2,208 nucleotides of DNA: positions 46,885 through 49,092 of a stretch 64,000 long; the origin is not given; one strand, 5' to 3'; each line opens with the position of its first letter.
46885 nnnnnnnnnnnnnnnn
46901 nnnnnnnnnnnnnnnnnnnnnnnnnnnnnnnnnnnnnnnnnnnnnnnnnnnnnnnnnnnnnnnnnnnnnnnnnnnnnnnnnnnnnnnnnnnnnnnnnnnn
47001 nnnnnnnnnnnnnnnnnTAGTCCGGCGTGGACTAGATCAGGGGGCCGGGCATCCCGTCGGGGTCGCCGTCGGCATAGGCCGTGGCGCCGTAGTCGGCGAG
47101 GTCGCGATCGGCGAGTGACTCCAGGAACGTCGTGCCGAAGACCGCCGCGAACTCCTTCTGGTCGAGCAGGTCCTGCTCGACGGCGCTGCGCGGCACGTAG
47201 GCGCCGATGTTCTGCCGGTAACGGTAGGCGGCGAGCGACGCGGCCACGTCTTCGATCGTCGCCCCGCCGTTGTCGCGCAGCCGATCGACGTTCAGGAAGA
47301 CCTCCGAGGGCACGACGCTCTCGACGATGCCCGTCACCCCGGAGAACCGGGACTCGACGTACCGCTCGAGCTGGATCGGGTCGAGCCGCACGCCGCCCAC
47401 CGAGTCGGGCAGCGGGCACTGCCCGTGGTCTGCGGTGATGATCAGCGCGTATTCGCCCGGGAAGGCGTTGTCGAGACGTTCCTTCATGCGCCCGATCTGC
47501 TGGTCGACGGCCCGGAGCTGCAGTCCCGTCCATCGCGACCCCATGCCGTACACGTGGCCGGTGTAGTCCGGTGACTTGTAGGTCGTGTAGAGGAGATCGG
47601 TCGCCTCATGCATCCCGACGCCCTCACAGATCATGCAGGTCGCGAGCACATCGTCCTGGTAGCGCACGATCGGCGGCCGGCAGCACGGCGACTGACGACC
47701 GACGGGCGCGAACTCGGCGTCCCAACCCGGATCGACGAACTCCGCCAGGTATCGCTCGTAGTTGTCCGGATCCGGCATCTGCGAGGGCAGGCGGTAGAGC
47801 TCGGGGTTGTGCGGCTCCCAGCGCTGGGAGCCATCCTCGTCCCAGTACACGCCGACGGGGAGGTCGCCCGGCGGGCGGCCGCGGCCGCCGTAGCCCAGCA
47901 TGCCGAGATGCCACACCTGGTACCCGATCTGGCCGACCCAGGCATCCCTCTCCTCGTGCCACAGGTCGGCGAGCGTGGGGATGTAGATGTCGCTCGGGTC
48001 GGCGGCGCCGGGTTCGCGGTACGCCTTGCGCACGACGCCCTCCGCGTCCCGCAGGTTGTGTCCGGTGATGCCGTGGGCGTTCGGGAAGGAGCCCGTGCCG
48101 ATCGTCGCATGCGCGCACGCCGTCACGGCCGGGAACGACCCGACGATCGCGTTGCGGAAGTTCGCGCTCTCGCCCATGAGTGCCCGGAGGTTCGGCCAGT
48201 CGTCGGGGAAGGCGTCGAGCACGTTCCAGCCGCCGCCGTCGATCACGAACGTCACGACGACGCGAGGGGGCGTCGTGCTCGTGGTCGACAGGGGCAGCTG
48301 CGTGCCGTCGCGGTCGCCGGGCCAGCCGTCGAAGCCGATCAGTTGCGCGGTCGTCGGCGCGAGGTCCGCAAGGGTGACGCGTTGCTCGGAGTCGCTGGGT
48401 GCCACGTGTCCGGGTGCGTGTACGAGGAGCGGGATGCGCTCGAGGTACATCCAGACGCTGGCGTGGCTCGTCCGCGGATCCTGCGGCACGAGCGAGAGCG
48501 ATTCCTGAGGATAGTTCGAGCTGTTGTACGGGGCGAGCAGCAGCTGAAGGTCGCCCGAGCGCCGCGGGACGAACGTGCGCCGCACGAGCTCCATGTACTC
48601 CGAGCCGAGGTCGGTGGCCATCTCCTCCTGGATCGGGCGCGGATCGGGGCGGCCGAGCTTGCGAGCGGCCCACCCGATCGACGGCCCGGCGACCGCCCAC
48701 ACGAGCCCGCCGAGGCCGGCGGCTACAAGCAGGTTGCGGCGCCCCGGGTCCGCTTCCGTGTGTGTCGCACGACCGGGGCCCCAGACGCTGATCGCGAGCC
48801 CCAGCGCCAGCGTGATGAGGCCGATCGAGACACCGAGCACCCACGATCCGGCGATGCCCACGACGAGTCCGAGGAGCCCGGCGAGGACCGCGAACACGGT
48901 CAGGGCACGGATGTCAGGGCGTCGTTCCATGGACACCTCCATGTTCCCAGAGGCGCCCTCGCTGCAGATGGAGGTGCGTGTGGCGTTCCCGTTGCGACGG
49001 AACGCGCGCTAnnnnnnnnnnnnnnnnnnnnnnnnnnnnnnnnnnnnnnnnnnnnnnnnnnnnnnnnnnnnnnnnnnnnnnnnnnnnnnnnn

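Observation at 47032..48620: Circularly permuted PafA/NPP-like phosphatase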

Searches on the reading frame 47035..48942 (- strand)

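Call 4: search_protein_families(library=pfam, proteins=[window:47035-48942:-], max_evalue=10)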
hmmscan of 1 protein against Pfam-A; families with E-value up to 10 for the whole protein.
window:47035-48942:- (636 aa): 3 families
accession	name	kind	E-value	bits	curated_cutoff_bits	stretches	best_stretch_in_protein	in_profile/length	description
PF01663.27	Phosphodiest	-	3.1e-30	106.4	23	1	229-529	1-242/342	Type I phosphodiesterase / nucleotide pyrophosphatase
PF01676.23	Metalloenzyme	-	1.6e-05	25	24.3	2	446-509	143-203/252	Metalloenzyme superfamily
PF00884.28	Sulfatase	-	3.7e-05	23.6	25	1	167-203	264-300/301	Sulfatase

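Call 5: search_protein_families(library=ncbifam, proteins=[window:47035-48942:-], max_evalue=10)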
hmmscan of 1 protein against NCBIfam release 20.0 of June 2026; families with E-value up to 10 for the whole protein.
window:47035-48942:- (636 aa): 8 families
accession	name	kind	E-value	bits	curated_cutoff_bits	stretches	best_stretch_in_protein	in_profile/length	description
NF042991.1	alk_phos_PafA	equivalog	4.9e-25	87.9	650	3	435-577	290-440/554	alkaline phosphatase PafA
NF051873.1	AlkPhosPhoY32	equivalog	3.4e-11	42.3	1000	3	441-516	273-347/539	alkaline phosphatase PhoY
TIGR01307.1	pgm_bpd_ind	equivalog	0.0016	17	330.65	1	446-509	383-441/504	2,3-bisphosphoglycerate-independent phosphoglycerate mutase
TIGR03417.1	chol_sulfatase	equivalog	0.0043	16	433.45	1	169-206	311-348/500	choline-sulfatase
NF009049.0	PRK12383.1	equivalog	0.01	14.8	254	1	449-510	288-343/408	phosphopentomutase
TIGR02335.1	hydr_PhnA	equivalog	0.19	10.8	407.55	1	250-301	38-87/408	phosphonoacetate hydrolase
NF003766.0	PRK05362.1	equivalog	0.3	9.8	256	1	475-511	306-338/396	phosphopentomutase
TIGR02811.1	formate_TAT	hypoth_equivalog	1.9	8.8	48.45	1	62-86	5-29/66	formate dehydrogenase region TAT target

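Call 43: search_protein_families(library=ncbifam, proteins=[window:47035-48645:-], max_evalue=0.01)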
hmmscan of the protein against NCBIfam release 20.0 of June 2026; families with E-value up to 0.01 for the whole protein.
seq(537 aa): 5 families
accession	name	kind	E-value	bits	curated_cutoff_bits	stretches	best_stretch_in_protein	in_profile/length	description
NF042991.1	alk_phos_PafA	equivalog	2.2e-25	89.1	650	3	336-478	290-440/554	alkaline phosphatase PafA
NF051873.1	AlkPhosPhoY32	equivalog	1.7e-11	43.3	1000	1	342-417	273-347/539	alkaline phosphatase PhoY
TIGR01307.1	pgm_bpd_ind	equivalog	0.0012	17.4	330.65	1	347-410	383-441/504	2,3-bisphosphoglycerate-independent phosphoglycerate mutase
TIGR03417.1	chol_sulfatase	equivalog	0.0026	16.7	433.45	0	70-107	311-348/500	choline-sulfatase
NF009049.0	PRK12383.1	equivalog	0.0065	15.4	254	0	350-411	288-343/408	phosphopentomutase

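Call 44: search_protein_families(library=pfam, proteins=[window:47035-48645:-], max_evalue=0.01)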
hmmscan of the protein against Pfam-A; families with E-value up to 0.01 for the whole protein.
seq(537 aa): 3 families
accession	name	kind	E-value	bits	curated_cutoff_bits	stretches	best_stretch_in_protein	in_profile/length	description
PF01663.27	Phosphodiest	-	1.9e-30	107.1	23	1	130-430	1-242/342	Type I phosphodiesterase / nucleotide pyrophosphatase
PF01676.23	Metalloenzyme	-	1e-05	25.6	24.3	1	347-410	143-203/252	Metalloenzyme superfamily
PF00884.28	Sulfatase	-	1.9e-05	24.6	25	0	68-104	264-300/301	Sulfatase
